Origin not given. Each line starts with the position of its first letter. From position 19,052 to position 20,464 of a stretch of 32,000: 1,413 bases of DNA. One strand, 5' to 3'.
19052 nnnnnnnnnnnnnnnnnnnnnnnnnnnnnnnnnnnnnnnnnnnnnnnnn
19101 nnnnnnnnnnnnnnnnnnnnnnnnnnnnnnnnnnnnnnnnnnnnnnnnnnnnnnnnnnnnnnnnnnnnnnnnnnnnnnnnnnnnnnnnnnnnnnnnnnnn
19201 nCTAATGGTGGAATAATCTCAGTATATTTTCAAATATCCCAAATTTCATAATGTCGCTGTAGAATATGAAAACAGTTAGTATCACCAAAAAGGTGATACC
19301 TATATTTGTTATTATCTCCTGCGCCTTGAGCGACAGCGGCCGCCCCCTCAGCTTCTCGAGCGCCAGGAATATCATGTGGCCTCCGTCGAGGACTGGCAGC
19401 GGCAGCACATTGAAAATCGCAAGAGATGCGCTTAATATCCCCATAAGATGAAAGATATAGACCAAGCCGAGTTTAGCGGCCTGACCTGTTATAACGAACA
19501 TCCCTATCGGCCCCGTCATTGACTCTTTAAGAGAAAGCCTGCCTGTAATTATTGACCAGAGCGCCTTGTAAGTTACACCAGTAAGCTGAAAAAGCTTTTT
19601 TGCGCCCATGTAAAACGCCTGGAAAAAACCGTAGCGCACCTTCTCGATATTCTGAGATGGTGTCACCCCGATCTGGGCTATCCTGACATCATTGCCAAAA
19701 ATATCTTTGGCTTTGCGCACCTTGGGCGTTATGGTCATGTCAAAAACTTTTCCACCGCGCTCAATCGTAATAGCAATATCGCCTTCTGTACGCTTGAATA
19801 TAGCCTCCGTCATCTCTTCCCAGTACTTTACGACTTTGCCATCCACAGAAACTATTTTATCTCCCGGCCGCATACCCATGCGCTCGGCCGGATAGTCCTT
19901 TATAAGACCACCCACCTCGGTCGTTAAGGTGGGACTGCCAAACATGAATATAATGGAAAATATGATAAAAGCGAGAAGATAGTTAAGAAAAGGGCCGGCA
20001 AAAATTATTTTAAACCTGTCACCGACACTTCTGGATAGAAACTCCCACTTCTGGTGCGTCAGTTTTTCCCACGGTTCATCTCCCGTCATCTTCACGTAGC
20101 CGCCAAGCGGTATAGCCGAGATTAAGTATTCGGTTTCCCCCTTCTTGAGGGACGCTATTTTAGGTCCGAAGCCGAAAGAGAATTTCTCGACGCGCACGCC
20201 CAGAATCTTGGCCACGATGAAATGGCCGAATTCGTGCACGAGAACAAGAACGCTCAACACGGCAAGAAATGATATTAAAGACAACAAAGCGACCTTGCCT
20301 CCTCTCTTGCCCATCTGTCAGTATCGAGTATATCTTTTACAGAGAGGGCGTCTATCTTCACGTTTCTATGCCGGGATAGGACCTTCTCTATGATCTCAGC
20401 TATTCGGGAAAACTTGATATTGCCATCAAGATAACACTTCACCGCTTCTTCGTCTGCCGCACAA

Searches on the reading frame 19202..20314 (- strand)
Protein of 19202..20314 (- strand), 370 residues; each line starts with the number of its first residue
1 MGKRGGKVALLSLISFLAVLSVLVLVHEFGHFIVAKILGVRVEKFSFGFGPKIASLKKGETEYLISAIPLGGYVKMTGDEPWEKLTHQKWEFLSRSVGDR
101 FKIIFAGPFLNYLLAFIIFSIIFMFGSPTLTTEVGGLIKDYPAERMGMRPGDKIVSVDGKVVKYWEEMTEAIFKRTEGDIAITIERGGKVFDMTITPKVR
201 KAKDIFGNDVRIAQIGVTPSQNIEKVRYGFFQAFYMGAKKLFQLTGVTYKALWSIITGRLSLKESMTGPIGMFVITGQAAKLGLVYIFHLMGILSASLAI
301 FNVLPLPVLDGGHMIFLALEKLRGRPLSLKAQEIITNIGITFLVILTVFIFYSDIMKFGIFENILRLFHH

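Call 9: search_protein_families(library=pfam, proteins=[window:19202-20314:-], max_evalue=0.01)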
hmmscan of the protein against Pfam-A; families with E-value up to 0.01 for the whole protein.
window:19202-20314:- (370 aa): 5 families
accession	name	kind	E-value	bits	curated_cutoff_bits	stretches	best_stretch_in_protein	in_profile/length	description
PF02163.28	Peptidase_M50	-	2.3e-66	223.8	27.2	1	16-346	2-221/221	Peptidase family M50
PF17820.7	PDZ_6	-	7.4e-08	32.5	27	1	136-171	4-36/54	PDZ domain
PF13180.12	PDZ_2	-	1e-06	29.3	27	1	139-195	21-78/80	PDZ domain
PF00595.29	PDZ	-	0.00035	21.3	23.2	1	134-184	29-80/81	PDZ domain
PF21558.3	Pept_S41_N_bact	-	0.0029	17.9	27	1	141-169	13-41/87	Bacteroidetes, Peptidase, S41 family, N-terminal domain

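Call 16: find_related_loci(query=window:19202-20314:-, collection=genome_contigs, flank=4000)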
Query window:19202-20314:- (370 aa) in genome_contigs; peptide patterns used: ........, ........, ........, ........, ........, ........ (x = any residue, [..] = any of these).
600 stretches matched a pattern (row limit reached: there are more); 578 encode a relative of the query (tblastn E <= 1e-3); the best 80 are kept; 80 distinct loci.
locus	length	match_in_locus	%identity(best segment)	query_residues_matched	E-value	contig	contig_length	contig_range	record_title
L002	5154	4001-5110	75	1-370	0e+0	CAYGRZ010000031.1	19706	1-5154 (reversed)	MAG TPA_asm: uncultured Planctomycetia bacterium isolate ERP119294_co1_123 genome assembly, contig: NODE_3387_length_197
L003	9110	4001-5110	69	1-370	4e-174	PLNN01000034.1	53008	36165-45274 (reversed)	MAG: Candidatus Omnitrophota bacterium isolate fen_1320 73.20120800_E1X.39_contig_345, whole genome shotgun sequence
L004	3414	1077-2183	71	1-369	1e-177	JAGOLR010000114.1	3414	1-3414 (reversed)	MAG: Candidatus Omnitrophota bacterium isolate Go_SlDig_bin_236 Go_SlDig_104930_length_3414_cov_3.168543, whole genome s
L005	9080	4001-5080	58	10-369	2e-139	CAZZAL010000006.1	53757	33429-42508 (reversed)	MAG TPA_asm: uncultured Planctomycetia bacterium isolate SRP077602_co2_386 genome assembly, contig: NODE_931_length_5375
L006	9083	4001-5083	54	10-370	4e-133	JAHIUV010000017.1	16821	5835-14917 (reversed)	MAG: Candidatus Omnitrophota bacterium isolate MM_PC_MetaG.mb.37 MM_PC_MetaG.mb.37_k141_116268, whole genome shotgun seq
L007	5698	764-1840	53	10-369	3e-128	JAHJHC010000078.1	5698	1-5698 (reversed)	MAG: Candidatus Omnitrophota bacterium isolate Modern_marine_glass_biofilm.mb.96 Modern_marine_glas.mb.96_k141_561126, w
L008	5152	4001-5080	53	10-369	2e-127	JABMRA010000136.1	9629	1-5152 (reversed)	MAG: Candidatus Omnitrophota bacterium isolate bin.352 k141_6435347, whole genome shotgun sequence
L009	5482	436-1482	50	10-358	9e-113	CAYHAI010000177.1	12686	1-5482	MAG TPA_asm: uncultured Planctomycetales bacterium isolate ERP119294_co2_437 genome assembly, contig: k141_1113079, whol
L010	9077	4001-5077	48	10-368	1e-110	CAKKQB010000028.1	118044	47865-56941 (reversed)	Omnitrophica bacterium GWA2_41_15 isolate Hainich-Omni-XXVI genome assembly, contig: Omni_Hai_XXVI_Hain_H43_02um_R3_32_l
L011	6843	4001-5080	45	11-370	5e-108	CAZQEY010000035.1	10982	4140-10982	MAG TPA_asm: uncultured Planctomycetales bacterium isolate binchicken_co178_242 genome assembly, contig: NODE_7267_lengt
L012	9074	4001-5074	47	9-367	1e-107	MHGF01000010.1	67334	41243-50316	MAG: Omnitrophica WOR_2 bacterium GWF2_43_52 gwf2_scaffold_1981, whole genome shotgun sequence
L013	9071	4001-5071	46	12-368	4e-106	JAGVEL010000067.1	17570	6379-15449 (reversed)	MAG: Candidatus Omnitrophota bacterium isolate DeMMO2_11 c_000000033704, whole genome shotgun sequence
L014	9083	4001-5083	42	10-370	2e-102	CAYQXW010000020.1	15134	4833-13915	MAG TPA_asm: uncultured Planctomycetales bacterium isolate SRP220891_co4_133 genome assembly, contig: NODE_6719_length_1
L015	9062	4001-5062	45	6-358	2e-101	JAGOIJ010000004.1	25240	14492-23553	MAG: Candidatus Omnitrophota bacterium isolate Go_SlDig_bin_191 Go_SlDig_5403_length_25240_cov_4.741170, whole genome sh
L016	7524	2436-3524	44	6-369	3e-100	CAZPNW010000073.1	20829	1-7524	MAG TPA_asm: uncultured Planctomycetales bacterium isolate binchicken_co216_53 genome assembly, contig: k141_4523413, wh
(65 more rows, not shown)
